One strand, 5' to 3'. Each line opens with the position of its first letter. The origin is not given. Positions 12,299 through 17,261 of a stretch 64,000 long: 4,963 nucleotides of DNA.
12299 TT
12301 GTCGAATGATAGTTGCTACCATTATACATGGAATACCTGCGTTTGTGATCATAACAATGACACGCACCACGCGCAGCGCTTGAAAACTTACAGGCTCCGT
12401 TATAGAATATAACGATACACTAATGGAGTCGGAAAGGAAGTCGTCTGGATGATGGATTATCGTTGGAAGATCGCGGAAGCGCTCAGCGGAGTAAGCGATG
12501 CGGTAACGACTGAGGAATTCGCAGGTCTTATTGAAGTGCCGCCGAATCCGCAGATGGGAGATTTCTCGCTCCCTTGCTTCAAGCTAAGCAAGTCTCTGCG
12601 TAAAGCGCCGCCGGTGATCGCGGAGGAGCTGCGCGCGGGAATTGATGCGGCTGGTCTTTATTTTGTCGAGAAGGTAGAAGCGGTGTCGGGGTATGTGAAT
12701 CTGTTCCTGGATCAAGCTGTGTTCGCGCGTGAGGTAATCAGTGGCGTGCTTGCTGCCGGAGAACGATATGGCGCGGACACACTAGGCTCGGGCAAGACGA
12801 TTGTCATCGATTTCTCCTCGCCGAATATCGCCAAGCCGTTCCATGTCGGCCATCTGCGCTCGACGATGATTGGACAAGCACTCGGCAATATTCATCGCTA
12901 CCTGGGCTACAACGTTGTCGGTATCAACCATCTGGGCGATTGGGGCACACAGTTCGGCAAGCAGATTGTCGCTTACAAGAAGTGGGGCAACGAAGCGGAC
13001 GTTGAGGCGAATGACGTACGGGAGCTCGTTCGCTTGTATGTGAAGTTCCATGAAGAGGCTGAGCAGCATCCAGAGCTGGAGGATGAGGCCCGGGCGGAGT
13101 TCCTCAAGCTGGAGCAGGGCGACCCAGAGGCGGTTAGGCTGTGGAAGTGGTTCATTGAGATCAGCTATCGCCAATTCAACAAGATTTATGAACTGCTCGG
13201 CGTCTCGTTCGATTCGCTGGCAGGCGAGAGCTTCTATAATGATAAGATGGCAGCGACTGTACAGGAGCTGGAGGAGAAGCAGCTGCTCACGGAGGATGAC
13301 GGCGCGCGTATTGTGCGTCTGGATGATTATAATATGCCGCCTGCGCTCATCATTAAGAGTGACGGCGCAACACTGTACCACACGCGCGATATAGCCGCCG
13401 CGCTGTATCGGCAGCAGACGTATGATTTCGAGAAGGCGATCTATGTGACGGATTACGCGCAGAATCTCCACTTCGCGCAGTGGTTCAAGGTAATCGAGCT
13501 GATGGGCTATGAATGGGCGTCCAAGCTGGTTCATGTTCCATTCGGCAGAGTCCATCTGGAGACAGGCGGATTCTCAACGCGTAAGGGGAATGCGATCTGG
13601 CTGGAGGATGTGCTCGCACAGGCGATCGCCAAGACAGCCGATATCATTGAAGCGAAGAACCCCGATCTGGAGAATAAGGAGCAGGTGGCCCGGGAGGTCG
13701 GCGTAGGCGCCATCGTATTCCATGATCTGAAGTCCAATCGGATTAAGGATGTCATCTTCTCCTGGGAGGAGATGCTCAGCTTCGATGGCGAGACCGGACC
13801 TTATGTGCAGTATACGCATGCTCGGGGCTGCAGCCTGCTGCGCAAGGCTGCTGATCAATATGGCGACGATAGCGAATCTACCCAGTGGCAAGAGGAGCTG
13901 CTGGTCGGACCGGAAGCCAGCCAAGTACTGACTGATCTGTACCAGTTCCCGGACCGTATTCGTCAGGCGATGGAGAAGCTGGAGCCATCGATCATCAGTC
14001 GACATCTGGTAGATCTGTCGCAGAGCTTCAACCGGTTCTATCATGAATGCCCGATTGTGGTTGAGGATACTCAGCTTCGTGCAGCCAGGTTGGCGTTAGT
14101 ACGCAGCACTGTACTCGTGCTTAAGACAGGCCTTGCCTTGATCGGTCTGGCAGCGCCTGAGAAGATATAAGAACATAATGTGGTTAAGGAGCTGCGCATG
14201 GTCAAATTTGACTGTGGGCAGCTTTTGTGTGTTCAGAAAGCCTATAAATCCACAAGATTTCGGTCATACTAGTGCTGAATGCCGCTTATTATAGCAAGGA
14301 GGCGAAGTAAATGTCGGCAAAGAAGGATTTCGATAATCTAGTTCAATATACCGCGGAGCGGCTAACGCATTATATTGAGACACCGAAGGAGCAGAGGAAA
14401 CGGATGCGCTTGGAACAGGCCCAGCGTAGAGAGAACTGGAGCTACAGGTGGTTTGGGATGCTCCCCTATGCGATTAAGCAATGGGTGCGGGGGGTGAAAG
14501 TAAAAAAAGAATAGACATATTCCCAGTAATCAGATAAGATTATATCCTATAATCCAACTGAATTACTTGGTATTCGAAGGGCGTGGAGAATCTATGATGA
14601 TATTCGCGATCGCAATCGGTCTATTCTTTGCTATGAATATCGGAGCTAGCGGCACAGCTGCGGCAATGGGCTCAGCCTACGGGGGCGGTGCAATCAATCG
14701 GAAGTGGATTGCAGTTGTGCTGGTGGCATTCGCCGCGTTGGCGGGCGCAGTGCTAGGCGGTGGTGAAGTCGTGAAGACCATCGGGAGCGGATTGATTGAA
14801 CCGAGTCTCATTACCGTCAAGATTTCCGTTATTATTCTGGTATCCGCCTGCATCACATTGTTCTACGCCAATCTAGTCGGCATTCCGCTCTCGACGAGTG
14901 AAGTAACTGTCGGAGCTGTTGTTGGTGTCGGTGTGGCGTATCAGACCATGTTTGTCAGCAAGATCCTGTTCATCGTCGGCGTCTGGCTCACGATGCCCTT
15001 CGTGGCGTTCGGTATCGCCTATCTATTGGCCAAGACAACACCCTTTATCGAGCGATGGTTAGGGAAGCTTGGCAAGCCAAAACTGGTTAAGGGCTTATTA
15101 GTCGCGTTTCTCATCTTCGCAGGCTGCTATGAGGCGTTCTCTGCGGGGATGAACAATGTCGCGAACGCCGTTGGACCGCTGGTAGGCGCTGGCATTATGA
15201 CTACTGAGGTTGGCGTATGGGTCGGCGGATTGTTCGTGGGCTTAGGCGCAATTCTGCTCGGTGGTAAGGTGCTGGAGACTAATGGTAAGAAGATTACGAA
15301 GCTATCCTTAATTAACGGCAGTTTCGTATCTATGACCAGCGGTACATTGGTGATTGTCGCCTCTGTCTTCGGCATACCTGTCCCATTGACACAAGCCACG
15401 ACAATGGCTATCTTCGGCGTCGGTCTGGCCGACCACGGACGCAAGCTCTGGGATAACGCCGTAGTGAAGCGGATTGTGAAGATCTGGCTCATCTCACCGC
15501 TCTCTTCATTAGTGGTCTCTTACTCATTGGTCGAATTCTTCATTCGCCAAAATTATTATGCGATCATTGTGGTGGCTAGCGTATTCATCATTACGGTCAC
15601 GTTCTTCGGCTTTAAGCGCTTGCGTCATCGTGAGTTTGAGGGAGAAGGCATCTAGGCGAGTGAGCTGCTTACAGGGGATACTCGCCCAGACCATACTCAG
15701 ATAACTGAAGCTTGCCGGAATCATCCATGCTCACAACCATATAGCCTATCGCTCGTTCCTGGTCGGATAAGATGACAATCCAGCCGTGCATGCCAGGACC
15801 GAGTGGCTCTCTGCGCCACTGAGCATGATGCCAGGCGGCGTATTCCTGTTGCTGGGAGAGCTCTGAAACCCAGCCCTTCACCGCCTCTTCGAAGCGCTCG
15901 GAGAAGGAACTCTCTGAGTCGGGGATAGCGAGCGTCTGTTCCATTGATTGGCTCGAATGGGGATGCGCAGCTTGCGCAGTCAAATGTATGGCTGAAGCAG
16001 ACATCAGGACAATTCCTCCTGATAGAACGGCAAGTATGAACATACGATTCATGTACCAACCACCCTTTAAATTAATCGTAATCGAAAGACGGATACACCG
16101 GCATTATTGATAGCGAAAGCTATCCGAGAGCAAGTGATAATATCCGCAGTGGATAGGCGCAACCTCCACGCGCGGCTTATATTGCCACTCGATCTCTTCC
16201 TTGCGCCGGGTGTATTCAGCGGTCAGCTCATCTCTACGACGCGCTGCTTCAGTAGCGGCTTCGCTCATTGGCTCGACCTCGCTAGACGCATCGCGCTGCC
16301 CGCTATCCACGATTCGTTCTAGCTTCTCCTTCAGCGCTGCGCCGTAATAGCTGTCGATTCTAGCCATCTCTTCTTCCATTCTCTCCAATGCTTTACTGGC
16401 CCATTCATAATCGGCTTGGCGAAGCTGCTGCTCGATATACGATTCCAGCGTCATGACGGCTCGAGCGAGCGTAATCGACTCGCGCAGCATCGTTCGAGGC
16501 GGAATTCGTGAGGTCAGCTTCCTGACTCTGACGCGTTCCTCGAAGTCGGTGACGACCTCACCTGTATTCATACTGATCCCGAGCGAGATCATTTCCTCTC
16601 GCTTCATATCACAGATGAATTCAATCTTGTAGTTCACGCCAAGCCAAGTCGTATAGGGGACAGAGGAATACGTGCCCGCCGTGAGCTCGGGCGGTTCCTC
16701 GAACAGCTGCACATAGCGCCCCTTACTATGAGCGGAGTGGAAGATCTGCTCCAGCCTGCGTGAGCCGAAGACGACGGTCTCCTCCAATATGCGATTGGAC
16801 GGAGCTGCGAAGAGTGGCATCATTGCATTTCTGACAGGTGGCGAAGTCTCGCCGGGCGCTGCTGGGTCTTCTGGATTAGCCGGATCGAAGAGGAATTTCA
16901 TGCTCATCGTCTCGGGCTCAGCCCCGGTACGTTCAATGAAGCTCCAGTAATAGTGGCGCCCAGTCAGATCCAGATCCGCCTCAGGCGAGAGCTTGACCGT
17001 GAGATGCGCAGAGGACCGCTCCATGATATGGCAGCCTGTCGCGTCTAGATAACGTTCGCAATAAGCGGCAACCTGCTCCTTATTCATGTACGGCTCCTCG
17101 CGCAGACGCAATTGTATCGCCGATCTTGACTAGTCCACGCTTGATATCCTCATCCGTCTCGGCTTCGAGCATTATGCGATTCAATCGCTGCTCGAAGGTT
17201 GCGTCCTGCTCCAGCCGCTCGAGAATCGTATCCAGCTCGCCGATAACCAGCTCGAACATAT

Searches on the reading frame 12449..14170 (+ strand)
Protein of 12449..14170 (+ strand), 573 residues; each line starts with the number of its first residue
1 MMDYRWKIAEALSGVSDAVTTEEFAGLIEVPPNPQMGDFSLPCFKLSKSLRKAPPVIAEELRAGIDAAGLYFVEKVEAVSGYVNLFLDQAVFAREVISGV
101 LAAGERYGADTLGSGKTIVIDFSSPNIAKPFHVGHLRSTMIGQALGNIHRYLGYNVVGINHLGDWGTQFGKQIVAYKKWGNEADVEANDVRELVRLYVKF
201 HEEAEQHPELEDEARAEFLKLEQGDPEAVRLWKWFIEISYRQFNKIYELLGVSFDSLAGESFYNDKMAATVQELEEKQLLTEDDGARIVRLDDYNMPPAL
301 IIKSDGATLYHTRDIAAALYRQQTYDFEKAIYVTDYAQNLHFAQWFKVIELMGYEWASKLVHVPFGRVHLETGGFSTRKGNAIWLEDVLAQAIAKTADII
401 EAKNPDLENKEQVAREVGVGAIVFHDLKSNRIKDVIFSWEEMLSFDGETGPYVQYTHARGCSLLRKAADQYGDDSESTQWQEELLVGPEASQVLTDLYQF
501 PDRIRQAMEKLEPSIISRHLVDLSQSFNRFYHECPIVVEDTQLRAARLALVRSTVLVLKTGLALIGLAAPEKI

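Call 75: search_protein_families(library=pfam, proteins=[window:12449-14170:+], max_evalue=0.00001)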
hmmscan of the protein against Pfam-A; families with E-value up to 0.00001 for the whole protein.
window:12449-14170:+ (573 aa): 3 families
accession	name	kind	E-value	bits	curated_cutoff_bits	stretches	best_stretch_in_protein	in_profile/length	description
PF00750.26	tRNA-synt_1d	-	1.3e-97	327.4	23.3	1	98-439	3-349/349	tRNA synthetases class I (R), catalytic domain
PF05746.21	DALR_1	-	4.6e-29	101.3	22.3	1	453-573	1-117/117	DALR anticodon binding domain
PF03485.21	Arg_tRNA_synt_N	-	1.3e-15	58.2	21.5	1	6-87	5-85/85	Arginyl tRNA synthetase N terminal domain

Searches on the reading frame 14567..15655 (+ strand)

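Call 75: search_protein_families(library=pfam, proteins=[window:14567-15655:+], max_evalue=0.00001)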
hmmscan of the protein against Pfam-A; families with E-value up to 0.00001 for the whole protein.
window:14567-15655:+ (362 aa): 1 family
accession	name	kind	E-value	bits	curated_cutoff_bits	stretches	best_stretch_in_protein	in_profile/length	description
PF01384.25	PHO4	-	3.8e-48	164.7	33.7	1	25-318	1-350/350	Phosphate transporter family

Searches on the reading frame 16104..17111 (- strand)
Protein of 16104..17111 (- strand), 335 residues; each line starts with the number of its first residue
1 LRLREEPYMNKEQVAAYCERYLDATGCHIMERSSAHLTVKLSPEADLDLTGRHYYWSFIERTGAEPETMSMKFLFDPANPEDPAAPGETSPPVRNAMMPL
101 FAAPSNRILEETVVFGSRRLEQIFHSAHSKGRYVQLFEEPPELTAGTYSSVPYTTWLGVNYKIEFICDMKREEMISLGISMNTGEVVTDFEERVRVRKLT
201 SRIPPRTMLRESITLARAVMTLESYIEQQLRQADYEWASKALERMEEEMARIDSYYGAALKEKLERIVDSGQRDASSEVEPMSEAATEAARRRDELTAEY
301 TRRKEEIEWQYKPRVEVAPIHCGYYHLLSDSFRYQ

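Call 75: search_protein_families(library=pfam, proteins=[window:16104-17111:-], max_evalue=0.00001)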
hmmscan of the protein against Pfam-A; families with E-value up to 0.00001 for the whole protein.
window:16104-17111:- (335 aa): 1 family
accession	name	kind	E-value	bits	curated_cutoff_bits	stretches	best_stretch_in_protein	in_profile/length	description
PF11079.13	YqhG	-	6.8e-50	169.9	25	2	105-259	73-224/258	Bacterial protein YqhG of unknown function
